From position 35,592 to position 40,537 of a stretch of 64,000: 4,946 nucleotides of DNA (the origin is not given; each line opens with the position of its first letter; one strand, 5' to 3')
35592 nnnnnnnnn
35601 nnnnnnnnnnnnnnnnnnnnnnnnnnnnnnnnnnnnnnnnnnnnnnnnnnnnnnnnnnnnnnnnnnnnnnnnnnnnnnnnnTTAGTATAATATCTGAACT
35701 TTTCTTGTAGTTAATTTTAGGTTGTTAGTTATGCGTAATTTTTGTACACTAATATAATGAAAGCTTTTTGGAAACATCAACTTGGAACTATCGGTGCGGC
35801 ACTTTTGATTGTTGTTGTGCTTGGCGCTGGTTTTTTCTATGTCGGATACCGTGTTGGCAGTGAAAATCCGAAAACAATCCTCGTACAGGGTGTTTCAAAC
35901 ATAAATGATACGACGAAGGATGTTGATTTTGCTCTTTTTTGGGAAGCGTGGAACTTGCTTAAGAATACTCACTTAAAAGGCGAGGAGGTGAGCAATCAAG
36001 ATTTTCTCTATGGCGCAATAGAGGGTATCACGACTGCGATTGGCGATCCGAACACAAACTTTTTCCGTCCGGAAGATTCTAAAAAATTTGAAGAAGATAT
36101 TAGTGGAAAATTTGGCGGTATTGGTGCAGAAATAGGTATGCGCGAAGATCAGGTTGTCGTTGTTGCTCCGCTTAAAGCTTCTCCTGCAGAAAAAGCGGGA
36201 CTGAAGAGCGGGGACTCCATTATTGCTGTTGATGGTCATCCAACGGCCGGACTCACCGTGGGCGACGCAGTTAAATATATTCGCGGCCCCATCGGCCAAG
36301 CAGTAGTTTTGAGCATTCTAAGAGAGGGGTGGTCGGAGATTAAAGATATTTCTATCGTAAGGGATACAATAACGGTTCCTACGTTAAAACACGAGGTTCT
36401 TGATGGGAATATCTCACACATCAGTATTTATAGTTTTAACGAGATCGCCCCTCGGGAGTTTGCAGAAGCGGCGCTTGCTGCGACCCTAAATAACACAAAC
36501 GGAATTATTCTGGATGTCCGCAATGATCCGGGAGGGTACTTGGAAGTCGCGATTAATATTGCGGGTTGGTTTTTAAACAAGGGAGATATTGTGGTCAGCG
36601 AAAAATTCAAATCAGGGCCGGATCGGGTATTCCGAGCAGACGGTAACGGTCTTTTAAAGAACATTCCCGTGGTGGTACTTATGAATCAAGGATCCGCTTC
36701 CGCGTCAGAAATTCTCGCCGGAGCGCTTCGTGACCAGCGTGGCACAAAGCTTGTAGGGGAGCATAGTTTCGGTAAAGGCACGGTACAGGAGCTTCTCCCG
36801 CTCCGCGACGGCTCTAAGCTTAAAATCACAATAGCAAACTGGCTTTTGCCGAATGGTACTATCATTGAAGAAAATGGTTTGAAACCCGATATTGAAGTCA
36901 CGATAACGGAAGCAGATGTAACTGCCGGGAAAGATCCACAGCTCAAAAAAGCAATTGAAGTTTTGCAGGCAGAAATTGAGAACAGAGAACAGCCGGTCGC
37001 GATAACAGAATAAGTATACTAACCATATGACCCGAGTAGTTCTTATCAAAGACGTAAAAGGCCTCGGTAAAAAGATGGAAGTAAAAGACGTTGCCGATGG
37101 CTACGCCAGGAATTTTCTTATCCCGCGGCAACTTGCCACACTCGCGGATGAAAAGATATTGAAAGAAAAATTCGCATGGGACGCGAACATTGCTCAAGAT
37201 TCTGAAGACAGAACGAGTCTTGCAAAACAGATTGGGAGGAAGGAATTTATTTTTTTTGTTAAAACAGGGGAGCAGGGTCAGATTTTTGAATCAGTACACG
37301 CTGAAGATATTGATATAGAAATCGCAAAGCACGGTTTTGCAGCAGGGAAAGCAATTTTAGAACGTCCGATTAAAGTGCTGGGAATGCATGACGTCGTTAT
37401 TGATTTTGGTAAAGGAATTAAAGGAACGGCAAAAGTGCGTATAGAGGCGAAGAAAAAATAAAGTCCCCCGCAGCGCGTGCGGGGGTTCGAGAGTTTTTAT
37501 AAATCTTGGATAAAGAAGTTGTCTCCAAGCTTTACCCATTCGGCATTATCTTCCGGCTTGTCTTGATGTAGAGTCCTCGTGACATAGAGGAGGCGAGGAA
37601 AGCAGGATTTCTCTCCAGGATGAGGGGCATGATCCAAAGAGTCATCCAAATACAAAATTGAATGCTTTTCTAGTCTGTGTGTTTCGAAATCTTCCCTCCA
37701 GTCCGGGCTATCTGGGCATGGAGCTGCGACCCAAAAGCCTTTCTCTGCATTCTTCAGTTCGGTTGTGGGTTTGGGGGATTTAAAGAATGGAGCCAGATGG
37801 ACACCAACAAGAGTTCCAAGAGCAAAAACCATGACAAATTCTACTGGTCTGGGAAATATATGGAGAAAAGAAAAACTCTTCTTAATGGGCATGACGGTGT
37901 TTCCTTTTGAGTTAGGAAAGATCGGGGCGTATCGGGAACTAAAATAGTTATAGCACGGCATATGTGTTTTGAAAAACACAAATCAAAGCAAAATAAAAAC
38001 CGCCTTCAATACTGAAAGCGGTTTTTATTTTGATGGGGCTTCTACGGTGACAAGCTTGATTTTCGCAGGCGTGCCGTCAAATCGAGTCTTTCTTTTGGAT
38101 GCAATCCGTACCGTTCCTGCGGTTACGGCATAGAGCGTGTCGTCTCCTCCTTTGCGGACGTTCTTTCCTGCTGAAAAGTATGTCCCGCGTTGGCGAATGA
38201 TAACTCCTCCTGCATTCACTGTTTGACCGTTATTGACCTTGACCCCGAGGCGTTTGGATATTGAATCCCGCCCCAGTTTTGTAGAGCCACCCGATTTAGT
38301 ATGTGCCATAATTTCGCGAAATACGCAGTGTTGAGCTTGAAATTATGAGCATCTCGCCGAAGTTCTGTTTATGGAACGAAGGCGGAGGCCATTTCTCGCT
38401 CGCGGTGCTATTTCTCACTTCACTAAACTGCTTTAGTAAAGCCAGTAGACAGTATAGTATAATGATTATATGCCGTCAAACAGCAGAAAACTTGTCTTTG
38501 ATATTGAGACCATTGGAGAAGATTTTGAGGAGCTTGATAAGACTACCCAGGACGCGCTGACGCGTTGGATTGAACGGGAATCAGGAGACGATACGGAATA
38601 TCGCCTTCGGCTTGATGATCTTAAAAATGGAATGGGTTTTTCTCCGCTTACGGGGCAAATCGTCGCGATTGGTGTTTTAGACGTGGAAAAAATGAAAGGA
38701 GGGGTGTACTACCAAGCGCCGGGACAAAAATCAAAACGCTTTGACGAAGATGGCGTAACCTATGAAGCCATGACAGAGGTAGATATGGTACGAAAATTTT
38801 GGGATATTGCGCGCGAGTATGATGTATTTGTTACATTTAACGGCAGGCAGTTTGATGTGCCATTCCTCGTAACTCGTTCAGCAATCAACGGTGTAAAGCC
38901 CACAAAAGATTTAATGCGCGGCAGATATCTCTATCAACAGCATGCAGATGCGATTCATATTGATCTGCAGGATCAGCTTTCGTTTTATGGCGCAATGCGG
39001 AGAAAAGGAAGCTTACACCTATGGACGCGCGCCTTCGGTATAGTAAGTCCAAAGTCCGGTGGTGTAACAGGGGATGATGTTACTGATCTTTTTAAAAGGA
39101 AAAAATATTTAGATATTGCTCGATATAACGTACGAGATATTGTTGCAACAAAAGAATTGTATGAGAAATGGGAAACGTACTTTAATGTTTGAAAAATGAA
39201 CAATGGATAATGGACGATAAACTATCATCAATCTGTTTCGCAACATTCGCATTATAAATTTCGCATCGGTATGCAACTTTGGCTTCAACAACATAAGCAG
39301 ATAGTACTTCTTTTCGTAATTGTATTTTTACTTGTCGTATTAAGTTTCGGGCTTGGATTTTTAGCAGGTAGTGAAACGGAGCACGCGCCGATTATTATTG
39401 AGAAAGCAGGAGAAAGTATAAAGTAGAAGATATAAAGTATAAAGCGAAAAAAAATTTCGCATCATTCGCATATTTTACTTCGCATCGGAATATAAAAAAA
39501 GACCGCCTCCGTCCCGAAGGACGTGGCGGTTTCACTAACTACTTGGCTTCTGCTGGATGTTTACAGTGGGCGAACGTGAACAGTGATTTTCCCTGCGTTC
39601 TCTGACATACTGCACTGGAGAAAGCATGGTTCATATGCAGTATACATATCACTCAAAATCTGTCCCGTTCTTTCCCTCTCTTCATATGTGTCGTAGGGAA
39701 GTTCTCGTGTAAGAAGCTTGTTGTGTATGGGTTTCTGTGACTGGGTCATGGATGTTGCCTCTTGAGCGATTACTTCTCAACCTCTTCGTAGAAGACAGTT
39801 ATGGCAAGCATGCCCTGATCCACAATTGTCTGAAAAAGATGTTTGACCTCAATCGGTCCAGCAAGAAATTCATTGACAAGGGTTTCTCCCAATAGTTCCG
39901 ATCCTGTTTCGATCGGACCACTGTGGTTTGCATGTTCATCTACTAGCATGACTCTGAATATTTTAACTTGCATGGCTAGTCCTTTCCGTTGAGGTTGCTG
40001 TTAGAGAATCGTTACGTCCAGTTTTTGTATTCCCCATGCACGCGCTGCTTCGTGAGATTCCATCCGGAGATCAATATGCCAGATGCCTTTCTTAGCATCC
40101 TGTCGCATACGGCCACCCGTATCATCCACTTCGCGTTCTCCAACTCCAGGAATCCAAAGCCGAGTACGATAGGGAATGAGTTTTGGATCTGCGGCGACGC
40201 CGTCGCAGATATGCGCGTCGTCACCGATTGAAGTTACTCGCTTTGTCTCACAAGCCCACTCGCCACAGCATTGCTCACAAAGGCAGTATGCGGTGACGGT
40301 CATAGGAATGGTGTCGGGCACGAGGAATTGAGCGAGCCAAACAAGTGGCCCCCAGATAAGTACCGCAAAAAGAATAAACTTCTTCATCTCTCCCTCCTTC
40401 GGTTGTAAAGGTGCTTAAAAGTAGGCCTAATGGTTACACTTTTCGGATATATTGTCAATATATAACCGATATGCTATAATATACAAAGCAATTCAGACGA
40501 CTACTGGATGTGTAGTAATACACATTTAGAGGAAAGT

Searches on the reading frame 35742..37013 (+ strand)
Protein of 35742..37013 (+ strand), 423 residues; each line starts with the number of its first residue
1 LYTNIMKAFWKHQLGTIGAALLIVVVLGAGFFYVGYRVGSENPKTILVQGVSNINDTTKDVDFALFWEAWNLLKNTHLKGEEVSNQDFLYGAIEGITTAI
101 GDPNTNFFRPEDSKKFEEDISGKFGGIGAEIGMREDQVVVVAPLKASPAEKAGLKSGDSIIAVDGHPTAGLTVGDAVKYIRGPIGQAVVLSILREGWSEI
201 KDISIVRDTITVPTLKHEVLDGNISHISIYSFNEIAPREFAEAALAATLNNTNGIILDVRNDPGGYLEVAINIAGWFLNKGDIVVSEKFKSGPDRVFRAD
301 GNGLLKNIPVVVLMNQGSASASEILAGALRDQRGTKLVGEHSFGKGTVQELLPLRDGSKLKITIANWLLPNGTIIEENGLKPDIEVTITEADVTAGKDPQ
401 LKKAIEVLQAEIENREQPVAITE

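Call 12: search_protein_families(library=pfam, proteins=[window:35742-37013:+], max_evalue=0.01)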
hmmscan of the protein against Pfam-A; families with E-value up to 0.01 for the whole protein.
window:35742-37013:+ (423 aa): 5 families
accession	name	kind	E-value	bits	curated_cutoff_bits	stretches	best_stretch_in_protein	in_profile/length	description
PF03572.23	Peptidase_S41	-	1.3e-43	148.8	24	1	224-386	2-165/165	Peptidase family S41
PF17820.7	PDZ_6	-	8.6e-12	45.1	27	1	139-194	1-54/54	PDZ domain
PF13180.12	PDZ_2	-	2.4e-10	41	27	1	125-196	1-71/80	PDZ domain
PF00595.29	PDZ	-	9.8e-09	35.9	23.2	1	125-190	10-78/81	PDZ domain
PF22694.1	CtpB_N-like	-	0.00041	21.2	27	1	26-106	2-79/85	Activating protease CtpB N-terminal domain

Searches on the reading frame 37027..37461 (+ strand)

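Call 63: search_protein_families(library=pfam, proteins=[window:37027-37461:+], max_evalue=0.001)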
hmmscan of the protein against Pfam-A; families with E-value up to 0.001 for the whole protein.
window:37027-37461:+ (144 aa): 2 families
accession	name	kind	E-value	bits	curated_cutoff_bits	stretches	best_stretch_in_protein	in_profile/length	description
PF01281.25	Ribosomal_L9_N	-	1.5e-19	69.7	20.7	1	3-47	2-46/47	Ribosomal protein L9, N-terminal domain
PF03948.19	Ribosomal_L9_C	-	7.4e-11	42.8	23.2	1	63-140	4-85/86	Ribosomal protein L9, C-terminal domain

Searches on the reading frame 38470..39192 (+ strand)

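Call 63: search_protein_families(library=pfam, proteins=[window:38470-39192:+], max_evalue=0.001)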
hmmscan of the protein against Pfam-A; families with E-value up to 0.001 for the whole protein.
window:38470-39192:+ (240 aa): 3 families
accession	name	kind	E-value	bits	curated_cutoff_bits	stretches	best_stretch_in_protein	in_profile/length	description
PF10108.15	DNA_pol_B_exo2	-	1.4e-19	71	24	1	90-235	24-174/213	Predicted 3'-5' exonuclease related to the exonuclease domain of PolB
PF13482.12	RNase_H_2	-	2.2e-12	47.7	22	1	56-234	9-164/165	RNase_H superfamily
PF03104.25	DNA_pol_B_exo1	-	4.3e-08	33.3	23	1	96-148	136-190/242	DNA polymerase family B, exonuclease domain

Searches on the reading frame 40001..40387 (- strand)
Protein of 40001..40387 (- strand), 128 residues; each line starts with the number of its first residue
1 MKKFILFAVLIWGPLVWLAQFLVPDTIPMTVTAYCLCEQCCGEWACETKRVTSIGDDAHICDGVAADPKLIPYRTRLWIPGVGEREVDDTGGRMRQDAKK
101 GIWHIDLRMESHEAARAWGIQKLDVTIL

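Call 63: search_protein_families(library=pfam, proteins=[window:40001-40387:-], max_evalue=0.001)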
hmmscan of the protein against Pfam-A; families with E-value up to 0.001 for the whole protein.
window:40001-40387:- (128 aa): 1 family
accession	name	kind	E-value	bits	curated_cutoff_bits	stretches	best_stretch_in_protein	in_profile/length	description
PF06725.17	3D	-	4.1e-06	27.3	23.8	1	64-128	3-71/72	3D domain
